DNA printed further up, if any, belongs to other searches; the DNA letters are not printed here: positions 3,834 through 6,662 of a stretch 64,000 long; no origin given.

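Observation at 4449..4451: Thioesterase domain of the NRPS-like protein has Cys at the nucleophile position (GxCxG instead of GxSxG)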

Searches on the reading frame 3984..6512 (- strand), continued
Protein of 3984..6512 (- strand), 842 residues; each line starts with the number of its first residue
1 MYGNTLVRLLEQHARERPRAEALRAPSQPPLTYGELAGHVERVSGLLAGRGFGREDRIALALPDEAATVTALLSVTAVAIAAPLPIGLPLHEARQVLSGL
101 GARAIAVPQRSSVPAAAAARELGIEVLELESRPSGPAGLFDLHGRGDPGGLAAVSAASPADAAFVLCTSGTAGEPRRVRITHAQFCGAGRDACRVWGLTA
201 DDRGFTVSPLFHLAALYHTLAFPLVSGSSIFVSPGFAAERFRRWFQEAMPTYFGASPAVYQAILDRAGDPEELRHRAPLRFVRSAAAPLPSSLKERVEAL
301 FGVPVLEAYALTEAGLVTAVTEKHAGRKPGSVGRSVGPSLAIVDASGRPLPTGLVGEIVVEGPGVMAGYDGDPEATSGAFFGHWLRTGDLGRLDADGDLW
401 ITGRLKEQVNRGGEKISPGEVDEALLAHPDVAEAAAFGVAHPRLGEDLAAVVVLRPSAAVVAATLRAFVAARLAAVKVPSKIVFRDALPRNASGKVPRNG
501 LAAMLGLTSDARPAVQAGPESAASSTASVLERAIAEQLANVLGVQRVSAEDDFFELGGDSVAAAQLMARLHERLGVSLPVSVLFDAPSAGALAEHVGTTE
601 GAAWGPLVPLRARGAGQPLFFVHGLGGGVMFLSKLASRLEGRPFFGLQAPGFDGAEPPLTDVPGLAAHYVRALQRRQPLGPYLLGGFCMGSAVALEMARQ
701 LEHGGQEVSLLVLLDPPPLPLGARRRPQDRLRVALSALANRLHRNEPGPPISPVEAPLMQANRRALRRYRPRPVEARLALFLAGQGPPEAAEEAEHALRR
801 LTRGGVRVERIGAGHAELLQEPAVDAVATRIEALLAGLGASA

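Call 39: find_related_loci(query=window:3987-6512:-, collection=genome_contigs, flank=8000)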
Query window:3987-6512:- (842 aa) in genome_contigs; peptide patterns used: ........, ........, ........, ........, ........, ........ (x = any residue, [..] = any of these).
503 stretches matched a pattern; 69 encode a relative of the query (tblastn E <= 1e-3); 69 distinct loci.
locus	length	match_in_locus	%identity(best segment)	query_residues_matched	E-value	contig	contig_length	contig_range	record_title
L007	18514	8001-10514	88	1-838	0e+0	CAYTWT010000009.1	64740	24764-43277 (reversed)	MAG TPA_asm: uncultured Acidobacteriota bacterium isolate binchicken_co165_5 genome assembly, contig: k141_1589401, whol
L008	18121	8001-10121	40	4-716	1e-125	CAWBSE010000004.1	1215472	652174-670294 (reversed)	MAG: uncultured Actinomycetes bacterium isolate MFD02134.bin.1.280 genome assembly, contig: contig_15199, whole genome s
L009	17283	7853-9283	33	14-505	4e-52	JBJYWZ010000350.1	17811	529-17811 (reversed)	MAG: Candidatus Promineifilaceae bacterium isolate S0_2_050615r3r5_28 S0_2_050615r3r5_28_000000000350, whole genome shot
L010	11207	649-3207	27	9-841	2e-51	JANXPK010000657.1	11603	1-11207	MAG: Rhodobacterales bacterium isolate GL140_2_concoct_42 GL140_2_k141_710769, whole genome shotgun sequence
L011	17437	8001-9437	32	10-505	6e-49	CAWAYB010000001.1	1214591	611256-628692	MAG: uncultured Chloroflexia bacterium isolate MFD09779.bin.1.35 genome assembly, contig: contig_12204, whole genome sho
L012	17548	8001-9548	31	5-512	3e-46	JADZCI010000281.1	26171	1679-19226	MAG: Bryobacterales bacterium isolate SJ717 c_000000680037, whole genome shotgun sequence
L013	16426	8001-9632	32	31-585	1e-41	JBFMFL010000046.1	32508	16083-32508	MAG: Gemmatimonadota bacterium isolate MAG270 MAG270_46, whole genome shotgun sequence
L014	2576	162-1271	31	505-838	8e-41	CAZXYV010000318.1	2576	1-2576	MAG TPA_asm: uncultured Dehalococcoidaceae bacterium isolate binchicken_co300_17 genome assembly, contig: NODE_38062_len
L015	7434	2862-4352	28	5-506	2e-40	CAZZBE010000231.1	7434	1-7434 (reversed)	MAG TPA_asm: uncultured Desulfobacteraceae bacterium isolate binchicken_co8_367 genome assembly, contig: NODE_19643_leng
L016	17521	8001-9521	30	4-504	6e-40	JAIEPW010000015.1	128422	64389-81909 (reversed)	MAG: Bryobacteraceae bacterium isolate co.spades.DASTOOL.2.5kb_066 c_000000444804, whole genome shotgun sequence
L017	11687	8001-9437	30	31-504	4e-39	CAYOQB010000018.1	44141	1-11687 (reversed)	MAG TPA_asm: uncultured Solibacteraceae bacterium isolate binchicken_co276_160 genome assembly, contig: NODE_835_length_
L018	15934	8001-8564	40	530-715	5e-39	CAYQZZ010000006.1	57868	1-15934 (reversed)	MAG TPA_asm: uncultured Dehalococcoidaceae bacterium isolate binchicken_co103_286 genome assembly, contig: NODE_366_leng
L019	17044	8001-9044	36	164-505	3e-38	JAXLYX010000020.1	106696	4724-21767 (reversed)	MAG: Polyangiales bacterium isolate STL-MYX24 C3.137.fa-20, whole genome shotgun sequence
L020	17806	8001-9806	25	5-653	9e-38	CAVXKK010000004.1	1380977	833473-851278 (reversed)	MAG: uncultured Bacillaceae bacterium isolate MFD02416.bin.2.117 genome assembly, contig: contig_7367, whole genome shot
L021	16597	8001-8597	37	519-715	3e-36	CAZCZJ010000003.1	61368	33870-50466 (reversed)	MAG TPA_asm: uncultured Dehalococcoidaceae bacterium isolate binchicken_co89_602 genome assembly, contig: NODE_544_lengt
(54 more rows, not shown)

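Call 51: find_encoding_contigs(protein=P0003, flank=7000, max_places=1)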
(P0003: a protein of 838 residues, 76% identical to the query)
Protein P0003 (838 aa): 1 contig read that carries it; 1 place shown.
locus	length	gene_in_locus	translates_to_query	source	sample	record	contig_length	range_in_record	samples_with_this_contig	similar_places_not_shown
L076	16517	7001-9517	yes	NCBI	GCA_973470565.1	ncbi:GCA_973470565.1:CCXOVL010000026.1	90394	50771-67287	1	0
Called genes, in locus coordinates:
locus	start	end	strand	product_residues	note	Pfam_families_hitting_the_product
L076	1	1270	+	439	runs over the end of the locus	-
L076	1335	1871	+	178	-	PF00111:Fer2, PF13085:Fer2_3 (weak), PF01799:Fer2_2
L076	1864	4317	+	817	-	PF01315:Ald_Xan_dh_C, PF02738:MoCoBD_1, PF20256:MoCoBD_2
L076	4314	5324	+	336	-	PF00941:FAD_binding_5, PF03450:CO_deh_flav_C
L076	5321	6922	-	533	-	PF00535:Glycos_transf_2, PF13641:Glyco_tranf_2_3 (weak), PF10111:Glyco_tranf_2_2 (weak)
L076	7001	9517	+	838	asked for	PF00501:AMP-binding, PF13193:AMP-binding_C, PF00550:PP-binding, PF00561:Abhydrolase_1 (weak), PF00975:Thioesterase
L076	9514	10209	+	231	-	PF22624:AASDHPPT_N, PF01648:ACPS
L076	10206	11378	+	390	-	PF13439:Glyco_transf_4, PF20706:GT4-conflict, PF00534:Glycos_transf_1, PF13692:Glyco_trans_1_4, PF13524:Glyco_trans_1_2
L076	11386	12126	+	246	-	PF01061:ABC2_membrane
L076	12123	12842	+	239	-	PF00005:ABC_tran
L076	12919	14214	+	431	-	PF00285:Citrate_synt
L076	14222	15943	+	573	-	PF09650:PHA_gran_rgn (weak), PF01565:FAD_binding_4, PF09265:Cytokin-bind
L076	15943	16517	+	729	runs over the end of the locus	PF01935:DUF87, PF05872:HerA_C (weak)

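Call 52: find_encoding_contigs(protein=P0013, flank=7000, max_places=1)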
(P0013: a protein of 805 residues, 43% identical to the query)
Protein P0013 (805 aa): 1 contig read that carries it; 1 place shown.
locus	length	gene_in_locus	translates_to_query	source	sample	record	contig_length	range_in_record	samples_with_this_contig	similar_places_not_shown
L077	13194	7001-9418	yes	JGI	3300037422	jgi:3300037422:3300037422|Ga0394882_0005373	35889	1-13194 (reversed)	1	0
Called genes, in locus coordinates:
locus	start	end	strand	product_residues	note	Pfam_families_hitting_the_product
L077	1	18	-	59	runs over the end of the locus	-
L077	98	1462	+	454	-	PF00082:Peptidase_S8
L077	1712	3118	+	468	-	PF01554:MatE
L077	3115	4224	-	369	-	-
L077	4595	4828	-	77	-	-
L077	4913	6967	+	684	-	PF03704:BTAD (faint), PF14559:TPR_19 (weak), PF12895:ANAPC3, PF13414:TPR_11 (weak), PF13432:TPR_16 (weak), PF00515:TPR_1 (weak), PF07719:TPR_2 (weak), PF14559:TPR_19 (weak), +13 more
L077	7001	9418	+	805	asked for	PF00501:AMP-binding, PF13193:AMP-binding_C, PF00550:PP-binding, PF00975:Thioesterase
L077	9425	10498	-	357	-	PF04055:Radical_SAM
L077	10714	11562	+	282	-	PF04055:Radical_SAM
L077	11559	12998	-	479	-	-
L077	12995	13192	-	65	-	?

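Call 53: find_encoding_contigs(protein=P0010, flank=7000, max_places=1)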
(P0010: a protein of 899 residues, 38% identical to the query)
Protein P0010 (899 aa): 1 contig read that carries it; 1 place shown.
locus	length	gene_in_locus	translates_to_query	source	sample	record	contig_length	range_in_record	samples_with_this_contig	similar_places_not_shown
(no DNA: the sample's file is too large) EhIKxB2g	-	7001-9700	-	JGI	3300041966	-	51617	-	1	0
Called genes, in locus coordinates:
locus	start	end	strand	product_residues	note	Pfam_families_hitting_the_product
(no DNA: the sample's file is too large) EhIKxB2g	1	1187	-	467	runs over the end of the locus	PF00072:Response_reg, PF00158:Sigma54_activat, PF14532:Sigma54_activ_2, PF07724:AAA_2 (weak), PF07728:AAA_5, PF25601:AAA_lid_14, PF02954:HTH_8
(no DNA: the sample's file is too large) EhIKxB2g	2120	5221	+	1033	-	PF00211:Guanylate_cyc, PF13191:AAA_16, PF13401:AAA_22 (faint)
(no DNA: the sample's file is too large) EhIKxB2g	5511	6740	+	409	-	-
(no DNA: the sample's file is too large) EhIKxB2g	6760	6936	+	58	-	-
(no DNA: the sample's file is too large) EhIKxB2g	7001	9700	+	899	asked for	PF00501:AMP-binding, PF13193:AMP-binding_C, PF00550:PP-binding, PF00975:Thioesterase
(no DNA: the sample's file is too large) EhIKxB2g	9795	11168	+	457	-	PF00501:AMP-binding (weak), PF27533:CapK_C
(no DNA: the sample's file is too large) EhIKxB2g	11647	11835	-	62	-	PF01958:Asp_DH_C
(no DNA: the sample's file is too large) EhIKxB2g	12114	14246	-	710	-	PF00270:DEAD, PF04851:ResIII, PF22527:DEXQc_Suv3 (weak), PF08148:DSHCT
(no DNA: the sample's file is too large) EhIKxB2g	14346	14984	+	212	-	PF03167:UDG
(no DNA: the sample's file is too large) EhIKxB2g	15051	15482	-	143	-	PF00034:Cytochrom_C, PF13442:Cytochrome_CBB3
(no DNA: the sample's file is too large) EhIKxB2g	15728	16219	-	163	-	PF04173:DoxD, PF07681:DoxX (weak)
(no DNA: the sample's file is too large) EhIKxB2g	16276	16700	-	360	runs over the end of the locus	PF00497:SBP_bac_3, PF00034:Cytochrom_C (weak), PF13442:Cytochrome_CBB3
